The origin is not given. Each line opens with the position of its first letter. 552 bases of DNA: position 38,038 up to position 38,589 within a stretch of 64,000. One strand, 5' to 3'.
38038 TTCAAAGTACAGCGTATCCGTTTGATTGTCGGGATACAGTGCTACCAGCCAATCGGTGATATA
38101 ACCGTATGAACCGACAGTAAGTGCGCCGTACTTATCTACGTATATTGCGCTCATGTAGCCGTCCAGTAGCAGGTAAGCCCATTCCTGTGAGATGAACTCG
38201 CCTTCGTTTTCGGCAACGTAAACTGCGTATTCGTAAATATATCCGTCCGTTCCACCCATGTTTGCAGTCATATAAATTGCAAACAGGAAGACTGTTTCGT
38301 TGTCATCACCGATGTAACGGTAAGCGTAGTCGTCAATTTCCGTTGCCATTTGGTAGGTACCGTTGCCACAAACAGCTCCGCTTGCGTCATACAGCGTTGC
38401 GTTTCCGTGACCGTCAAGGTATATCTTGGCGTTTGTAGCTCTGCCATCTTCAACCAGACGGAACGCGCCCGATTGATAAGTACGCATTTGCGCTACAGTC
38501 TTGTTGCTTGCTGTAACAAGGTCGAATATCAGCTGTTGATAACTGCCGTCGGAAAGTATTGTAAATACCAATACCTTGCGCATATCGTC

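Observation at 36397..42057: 1886-aa surface lipoprotein with a roughly 1200-aa core built from an unrecognised repeated module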

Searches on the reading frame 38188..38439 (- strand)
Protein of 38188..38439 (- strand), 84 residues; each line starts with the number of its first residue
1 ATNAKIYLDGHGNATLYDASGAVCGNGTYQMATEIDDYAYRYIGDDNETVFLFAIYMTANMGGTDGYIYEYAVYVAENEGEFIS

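Call 54: search_protein_families(library=pfam, alignment_id=A4, max_evalue=10)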
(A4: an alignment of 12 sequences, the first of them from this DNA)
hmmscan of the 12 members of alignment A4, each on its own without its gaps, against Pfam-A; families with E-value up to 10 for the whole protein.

A. member 1, seq(84 aa): 0 families

B. families by the number of members that match (of 12 scanned): 2 families
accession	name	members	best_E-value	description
PF06452.16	CBM9_1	1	0.075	Carbohydrate family 9 binding domain-like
PF00702.32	Hydrolase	1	0.11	haloacid dehalogenase-like hydrolase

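Call 79: search_protein_families(library=pfam, alignment_id=A5, max_evalue=10)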
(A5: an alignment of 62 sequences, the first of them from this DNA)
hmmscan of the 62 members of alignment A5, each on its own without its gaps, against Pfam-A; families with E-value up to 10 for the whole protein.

A. member 1, seq(84 aa): 0 families

B. families by the number of members that match (of 62 scanned): 21 families
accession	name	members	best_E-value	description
PF18125.6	RlmM_FDX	2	0.0031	RlmM ferredoxin-like domain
PF07661.19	MORN_2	2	0.0088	MORN repeat variant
PF22320.2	Zona_CL1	1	0.0038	Zonadhesin, first cohesin-like domain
PF12285.13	Astrovir_pp_1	1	0.02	Astroviridae polyprotein 1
PF18466.6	GluRS_N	1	0.034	Glutamate--tRNA ligase N-terminal domain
PF24612.2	Ig_TgrO1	1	0.035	TgrO1-like, immunoglobulin-like domain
PF23205.1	DUF7063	1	0.062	Domain of unknown function (DUF7063)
PF10976.13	DUF2790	1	0.074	Protein of unknown function (DUF2790)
PF06452.16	CBM9_1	1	0.075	Carbohydrate family 9 binding domain-like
PF03451.21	HELP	1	0.09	HELP motif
PF14568.11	SUKH_6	1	0.11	SMI1-KNR4 cell-wall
PF11999.13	Ice_binding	1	0.12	Ice-binding-like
PF17474.7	U71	1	0.12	Tegument protein UL11 homolog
PF18543.7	ID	1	0.12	Intracellular delivery domain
PF24084.1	DUF7369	1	0.14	Domain of unknown function (DUF7369)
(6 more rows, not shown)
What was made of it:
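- Closest known: MORN / MORN_2 hairpin repeats. Same: Two of 62 units touch PF07661 at E about 0.009 (call 79).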

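Call 80: search_solved_structures(query=A5, max_evalue=10, show_alignments=2)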
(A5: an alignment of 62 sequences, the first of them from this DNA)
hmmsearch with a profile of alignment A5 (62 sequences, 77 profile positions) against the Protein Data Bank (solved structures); distinct sequences matched with E-value up to 10: 56.
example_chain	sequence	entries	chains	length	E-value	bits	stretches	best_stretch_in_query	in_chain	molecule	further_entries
7jwb_D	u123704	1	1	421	0.016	19.3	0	34-73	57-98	autonomous human heavy chain variable domain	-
8av2_C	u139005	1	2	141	0.046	17.8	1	5-73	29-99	anti-mLEPR VHH 4-80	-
7jja_A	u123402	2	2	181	0.052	17.6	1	20-62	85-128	Zinc-binding lipoprotein AdcA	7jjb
4zpt_A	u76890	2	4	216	0.16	16.1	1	33-75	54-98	D12 Fab Heavy chain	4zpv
9fxf_A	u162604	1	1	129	0.17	16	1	6-73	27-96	VHH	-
9md2_H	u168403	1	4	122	0.19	15.9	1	33-73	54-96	mAb 5-6 Heavy chain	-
6tys_H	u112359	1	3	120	0.19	15.8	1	31-73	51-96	5B3 antibody heavy chain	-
6orq_D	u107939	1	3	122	0.19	15.8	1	33-73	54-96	Ab275MUR antibody Fab heavy chain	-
7jj9_A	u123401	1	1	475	0.23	15.5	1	20-62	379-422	Zinc-binding lipoprotein AdcA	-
1qkz_H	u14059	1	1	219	0.24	15.5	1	32-73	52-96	ANTIBODY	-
7lf7_A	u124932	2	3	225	0.26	15.4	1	33-73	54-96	Fab 6D12 heavy chain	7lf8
9vy3_A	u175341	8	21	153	0.26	15.4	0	21-62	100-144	Propeptide, PepSY amd peptidase M4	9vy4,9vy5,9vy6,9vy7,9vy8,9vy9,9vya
2gcy_B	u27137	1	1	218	0.29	15.3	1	32-74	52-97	huC25 fab fragment heavy chain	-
9dvd_H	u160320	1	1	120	0.3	15.2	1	45-74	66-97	Fan HENV-270 heavy chain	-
8p89_C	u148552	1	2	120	0.31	15.2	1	32-74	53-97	Nanobody B5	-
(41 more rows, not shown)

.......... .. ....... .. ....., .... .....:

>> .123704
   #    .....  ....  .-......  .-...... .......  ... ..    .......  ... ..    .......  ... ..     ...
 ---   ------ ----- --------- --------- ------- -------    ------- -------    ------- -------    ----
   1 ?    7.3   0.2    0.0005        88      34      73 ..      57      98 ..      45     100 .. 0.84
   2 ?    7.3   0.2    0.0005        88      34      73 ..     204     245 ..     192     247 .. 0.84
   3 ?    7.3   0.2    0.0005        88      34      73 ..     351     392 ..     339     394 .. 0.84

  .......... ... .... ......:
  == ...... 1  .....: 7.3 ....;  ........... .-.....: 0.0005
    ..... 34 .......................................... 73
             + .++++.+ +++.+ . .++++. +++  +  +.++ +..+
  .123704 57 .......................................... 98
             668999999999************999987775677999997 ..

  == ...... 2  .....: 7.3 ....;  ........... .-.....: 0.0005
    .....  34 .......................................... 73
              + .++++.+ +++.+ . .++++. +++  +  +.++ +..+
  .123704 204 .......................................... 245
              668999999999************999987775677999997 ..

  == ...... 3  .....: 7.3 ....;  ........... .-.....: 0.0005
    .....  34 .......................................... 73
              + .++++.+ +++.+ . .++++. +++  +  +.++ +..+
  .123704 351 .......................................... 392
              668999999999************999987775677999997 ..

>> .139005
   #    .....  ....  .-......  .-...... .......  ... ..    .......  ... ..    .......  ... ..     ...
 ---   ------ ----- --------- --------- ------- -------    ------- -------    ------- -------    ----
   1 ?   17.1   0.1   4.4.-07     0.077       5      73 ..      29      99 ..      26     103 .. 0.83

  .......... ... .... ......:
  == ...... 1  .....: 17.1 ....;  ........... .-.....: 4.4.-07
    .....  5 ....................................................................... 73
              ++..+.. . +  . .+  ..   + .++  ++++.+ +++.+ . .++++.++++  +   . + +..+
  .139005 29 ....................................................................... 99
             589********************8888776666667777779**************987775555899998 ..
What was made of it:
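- On Ig-like / FN3-type tandem adhesin repeats: There is weak, non-significant similarity to VH domains (E=0.016-0.05, call 80).
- The unit profile's best PDB sequence hits are antibody VH and VHH domains aligned over almost the whole unit (E=0.016-0.05, call 80).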
